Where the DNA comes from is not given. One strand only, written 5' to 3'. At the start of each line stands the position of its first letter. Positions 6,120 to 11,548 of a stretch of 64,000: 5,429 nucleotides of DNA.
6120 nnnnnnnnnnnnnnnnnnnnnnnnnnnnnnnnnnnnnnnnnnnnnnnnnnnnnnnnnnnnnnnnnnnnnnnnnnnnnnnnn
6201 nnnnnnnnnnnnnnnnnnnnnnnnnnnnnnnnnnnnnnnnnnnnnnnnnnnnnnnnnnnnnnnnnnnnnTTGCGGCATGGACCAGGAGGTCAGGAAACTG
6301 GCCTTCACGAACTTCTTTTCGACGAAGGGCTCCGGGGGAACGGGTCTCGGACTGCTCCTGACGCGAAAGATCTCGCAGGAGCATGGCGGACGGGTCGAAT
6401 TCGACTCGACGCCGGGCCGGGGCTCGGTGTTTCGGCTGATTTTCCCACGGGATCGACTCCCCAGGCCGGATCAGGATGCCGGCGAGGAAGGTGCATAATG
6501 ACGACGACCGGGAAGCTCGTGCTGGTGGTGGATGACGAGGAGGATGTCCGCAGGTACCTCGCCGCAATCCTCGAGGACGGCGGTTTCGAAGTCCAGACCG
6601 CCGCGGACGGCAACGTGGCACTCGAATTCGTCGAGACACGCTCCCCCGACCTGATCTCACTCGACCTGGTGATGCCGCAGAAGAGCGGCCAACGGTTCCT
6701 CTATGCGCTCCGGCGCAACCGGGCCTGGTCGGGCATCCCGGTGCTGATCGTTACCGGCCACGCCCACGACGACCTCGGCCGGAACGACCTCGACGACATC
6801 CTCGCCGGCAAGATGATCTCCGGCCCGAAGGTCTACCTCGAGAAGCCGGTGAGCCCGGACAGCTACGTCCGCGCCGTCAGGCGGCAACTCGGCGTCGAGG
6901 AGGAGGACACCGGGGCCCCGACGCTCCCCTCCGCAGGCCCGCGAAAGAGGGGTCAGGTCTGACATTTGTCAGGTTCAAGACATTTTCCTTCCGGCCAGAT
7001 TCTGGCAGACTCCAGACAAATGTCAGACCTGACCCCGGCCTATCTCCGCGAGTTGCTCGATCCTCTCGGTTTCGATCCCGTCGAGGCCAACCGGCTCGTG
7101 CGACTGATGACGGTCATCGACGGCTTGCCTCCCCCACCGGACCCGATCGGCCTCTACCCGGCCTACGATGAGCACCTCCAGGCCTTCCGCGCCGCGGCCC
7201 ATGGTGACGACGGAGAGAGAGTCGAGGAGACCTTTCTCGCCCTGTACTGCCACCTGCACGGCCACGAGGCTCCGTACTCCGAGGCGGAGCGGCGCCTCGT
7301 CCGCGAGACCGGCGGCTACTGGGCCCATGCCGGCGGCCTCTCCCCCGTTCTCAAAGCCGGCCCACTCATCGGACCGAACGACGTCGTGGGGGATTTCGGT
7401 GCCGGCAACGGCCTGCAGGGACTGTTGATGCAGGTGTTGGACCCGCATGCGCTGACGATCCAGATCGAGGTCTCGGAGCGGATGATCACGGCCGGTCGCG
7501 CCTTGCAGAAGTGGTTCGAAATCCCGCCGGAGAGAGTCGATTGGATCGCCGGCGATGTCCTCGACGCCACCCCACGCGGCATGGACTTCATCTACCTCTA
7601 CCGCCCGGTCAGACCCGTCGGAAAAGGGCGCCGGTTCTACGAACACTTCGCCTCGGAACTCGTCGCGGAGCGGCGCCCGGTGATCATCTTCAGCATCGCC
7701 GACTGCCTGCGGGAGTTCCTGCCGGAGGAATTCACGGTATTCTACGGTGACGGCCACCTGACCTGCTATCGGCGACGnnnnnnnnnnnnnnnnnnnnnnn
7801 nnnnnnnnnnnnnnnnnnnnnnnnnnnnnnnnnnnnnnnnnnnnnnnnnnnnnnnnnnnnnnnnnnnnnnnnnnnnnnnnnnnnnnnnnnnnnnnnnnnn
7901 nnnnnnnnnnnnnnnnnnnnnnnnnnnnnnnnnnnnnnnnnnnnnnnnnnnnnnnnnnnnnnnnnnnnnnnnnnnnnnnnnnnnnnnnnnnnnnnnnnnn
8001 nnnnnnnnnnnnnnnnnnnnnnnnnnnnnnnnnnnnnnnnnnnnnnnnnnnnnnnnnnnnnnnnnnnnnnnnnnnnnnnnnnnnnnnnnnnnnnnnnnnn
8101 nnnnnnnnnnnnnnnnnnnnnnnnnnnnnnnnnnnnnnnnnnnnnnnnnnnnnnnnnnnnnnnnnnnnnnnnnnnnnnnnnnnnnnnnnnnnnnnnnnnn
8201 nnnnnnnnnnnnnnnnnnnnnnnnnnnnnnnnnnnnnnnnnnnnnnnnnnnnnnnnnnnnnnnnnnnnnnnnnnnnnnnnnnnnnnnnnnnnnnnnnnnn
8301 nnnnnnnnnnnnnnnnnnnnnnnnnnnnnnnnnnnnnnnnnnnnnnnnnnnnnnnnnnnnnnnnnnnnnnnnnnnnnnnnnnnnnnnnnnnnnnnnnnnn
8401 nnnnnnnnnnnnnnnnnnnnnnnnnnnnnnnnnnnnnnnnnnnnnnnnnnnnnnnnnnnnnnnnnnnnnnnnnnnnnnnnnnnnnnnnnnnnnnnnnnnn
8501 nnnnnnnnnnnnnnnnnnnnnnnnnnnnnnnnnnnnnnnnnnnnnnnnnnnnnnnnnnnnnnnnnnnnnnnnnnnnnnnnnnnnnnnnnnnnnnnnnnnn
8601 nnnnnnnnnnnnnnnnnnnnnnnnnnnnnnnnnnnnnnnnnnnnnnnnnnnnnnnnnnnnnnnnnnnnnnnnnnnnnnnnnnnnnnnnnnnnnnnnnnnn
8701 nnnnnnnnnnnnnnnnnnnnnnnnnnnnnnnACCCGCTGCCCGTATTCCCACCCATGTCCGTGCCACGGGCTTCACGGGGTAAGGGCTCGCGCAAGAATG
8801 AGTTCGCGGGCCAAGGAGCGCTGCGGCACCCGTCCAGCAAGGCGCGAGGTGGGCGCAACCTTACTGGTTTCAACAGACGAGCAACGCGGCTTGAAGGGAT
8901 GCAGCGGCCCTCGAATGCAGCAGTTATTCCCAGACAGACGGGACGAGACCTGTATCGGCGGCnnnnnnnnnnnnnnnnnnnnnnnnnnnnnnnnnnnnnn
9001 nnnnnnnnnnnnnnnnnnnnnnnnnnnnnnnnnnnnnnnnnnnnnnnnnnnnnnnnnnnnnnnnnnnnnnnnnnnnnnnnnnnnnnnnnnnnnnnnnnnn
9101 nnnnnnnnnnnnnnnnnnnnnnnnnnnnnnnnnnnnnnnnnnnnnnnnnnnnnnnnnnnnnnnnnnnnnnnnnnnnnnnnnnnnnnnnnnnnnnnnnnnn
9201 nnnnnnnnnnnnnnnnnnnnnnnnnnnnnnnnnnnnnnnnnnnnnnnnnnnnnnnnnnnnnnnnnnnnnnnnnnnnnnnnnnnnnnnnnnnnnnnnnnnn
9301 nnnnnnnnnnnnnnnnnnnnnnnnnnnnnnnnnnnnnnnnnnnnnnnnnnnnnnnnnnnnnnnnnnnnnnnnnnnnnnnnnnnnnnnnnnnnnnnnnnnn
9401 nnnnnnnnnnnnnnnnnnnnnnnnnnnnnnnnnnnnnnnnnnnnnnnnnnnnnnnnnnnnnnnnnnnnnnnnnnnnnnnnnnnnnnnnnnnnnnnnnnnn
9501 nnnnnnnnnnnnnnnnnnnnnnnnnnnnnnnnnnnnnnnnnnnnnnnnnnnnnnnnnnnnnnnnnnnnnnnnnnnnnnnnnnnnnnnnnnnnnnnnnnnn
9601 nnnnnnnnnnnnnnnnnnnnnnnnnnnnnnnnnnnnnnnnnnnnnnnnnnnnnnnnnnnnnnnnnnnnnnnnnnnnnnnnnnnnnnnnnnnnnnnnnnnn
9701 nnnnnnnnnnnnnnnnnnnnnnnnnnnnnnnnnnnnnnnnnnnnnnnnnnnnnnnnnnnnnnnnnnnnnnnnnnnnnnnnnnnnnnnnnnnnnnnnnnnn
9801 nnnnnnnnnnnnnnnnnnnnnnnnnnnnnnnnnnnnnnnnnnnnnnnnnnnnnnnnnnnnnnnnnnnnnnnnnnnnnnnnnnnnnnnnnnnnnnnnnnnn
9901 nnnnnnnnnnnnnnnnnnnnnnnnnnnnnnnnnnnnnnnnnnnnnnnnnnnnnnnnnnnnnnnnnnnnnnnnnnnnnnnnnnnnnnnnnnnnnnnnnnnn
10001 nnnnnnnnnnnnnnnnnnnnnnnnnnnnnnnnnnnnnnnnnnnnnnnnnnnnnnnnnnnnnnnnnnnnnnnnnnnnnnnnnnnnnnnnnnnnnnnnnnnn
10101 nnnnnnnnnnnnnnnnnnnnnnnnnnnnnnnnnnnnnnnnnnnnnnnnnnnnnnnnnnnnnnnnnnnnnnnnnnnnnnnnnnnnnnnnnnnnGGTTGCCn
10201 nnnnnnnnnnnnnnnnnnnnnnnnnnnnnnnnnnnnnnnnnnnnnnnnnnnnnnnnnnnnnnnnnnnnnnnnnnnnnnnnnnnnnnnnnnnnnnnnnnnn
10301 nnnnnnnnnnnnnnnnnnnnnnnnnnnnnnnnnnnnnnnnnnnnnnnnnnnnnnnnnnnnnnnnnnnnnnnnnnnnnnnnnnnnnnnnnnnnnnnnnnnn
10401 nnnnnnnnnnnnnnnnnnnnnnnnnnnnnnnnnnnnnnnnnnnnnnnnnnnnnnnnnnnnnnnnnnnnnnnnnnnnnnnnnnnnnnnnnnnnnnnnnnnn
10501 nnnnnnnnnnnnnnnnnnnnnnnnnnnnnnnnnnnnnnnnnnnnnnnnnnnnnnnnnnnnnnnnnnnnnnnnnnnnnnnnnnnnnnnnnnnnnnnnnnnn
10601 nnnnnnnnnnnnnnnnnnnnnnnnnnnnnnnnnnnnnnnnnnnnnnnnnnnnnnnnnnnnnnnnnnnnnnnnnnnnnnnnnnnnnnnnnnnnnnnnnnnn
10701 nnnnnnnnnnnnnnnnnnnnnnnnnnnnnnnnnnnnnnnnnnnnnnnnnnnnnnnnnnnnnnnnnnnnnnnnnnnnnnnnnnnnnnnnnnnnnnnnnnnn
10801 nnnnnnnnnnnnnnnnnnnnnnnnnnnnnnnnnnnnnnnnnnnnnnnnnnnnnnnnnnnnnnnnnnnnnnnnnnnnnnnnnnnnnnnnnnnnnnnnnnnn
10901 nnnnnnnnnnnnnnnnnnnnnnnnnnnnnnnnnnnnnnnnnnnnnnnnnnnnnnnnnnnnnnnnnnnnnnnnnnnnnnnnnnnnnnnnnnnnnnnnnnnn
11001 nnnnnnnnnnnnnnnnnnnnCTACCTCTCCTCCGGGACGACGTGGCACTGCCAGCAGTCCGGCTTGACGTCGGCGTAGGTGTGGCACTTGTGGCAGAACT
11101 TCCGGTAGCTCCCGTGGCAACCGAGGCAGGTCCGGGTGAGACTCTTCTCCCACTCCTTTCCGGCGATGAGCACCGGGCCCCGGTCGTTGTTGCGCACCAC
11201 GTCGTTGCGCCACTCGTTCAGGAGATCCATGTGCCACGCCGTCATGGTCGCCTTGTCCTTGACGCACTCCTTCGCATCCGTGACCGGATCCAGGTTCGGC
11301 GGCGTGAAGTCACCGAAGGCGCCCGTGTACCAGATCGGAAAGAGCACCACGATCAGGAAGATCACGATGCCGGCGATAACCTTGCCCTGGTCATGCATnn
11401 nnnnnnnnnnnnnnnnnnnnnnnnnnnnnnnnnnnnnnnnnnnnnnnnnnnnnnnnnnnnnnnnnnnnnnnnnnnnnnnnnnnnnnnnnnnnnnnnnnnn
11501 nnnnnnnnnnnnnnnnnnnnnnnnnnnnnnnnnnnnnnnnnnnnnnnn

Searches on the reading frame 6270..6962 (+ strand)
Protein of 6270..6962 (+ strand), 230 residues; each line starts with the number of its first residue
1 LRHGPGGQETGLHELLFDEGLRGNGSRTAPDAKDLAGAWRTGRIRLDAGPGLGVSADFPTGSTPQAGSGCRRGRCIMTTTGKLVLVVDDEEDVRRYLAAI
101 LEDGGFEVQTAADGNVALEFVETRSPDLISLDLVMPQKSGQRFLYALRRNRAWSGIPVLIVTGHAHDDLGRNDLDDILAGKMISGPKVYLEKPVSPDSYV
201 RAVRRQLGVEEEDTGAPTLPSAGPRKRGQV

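Call 54: search_protein_families(library=ncbifam, proteins=[window:6270-6962:+], max_evalue=0.0001)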
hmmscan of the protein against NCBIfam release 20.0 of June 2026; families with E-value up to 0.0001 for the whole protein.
window:6270-6962:+ (230 aa): 73 families (the best 25 are shown)
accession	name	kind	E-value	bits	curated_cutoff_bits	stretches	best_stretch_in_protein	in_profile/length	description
NF045717.1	DVU0259_DivK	exception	2.5e-22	79.3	160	1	82-168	3-89/117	DVU0259 family response regulator domain-containing protein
NF045944.1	ResRegRpaBCyano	equivalog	3.3e-17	62.6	330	1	85-203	1-111/229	response regulator transcription factor RpaB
NF051870.1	NAssimRespRegNtrX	equivalog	5e-16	58.6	600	1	84-207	4-119/452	nitrogen assimilation response regulator NtrX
TIGR02154.1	PhoB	equivalog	9.3e-16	57.8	296.2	1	82-207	3-120/226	phosphate regulon transcriptional regulator PhoB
NF040689.1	MtrAB_MtrA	equivalog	9.7e-16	57.8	300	1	84-213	1-119/219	MtrAB system response regulator MtrA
NF041733.1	resp_reg_CseB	equivalog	1.2e-13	51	350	1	84-207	3-115/228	two-component system response regulator CseB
NF053854.1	RespRegPhoBBctds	equivalog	1.7e-13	50.5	270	1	84-196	1-104/225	two-component system response regulator PhoB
NF008469.0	PRK11361.1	equivalog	2.8e-13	49.4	714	1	80-165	3-86/461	acetoacetate metabolism transcriptional regulator AtoC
NF007135.0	PRK09581.1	equivalog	3.1e-13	49.3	474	1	84-164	5-85/457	PleD family two-component system response regulator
NF040534.1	resp_reg_YycF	equivalog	3.7e-13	49.3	340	1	83-207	2-115/231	response regulator YycF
NF041866.1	EpsW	equivalog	5.7e-13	48.6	200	1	80-207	4-125/131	exopolysaccharide biosynthesis response regulator EpsW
NF007969.0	PRK10693.1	equivalog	5.8e-13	48.6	329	1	80-163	6-87/337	two-component system response regulator RssB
NF010076.0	PRK13557.1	subfamily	5.8e-13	48.1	631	1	43-205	377-531/540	histidine kinase famiy protein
NF007820.0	PRK10529.1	equivalog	6.4e-13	48.6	325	1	84-194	4-103/225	two-component system response regulator KdpE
NF045505.1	RR_RssB_Pseudo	equivalog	7.7e-13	48.2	700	1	81-164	5-86/394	two-component system response regulator RssB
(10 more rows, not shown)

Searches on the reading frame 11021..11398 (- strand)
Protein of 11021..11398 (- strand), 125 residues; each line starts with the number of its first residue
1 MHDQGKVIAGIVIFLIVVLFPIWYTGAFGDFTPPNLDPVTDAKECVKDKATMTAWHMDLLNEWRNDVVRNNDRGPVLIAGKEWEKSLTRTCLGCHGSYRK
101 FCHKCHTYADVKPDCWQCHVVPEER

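Call 4: search_protein_families(library=ncbifam, proteins=[window:11021-11398:-], max_evalue=0.00001)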
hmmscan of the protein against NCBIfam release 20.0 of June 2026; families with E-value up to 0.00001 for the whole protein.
window:11021-11398:- (125 aa): 1 family
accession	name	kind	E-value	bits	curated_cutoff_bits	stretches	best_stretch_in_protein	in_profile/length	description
NF038038.1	cytoc_DsrJ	equivalog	1.2e-40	138.5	100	1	1-119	1-121/121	sulfate reduction electron transfer complex DsrMKJOP subunit DsrJ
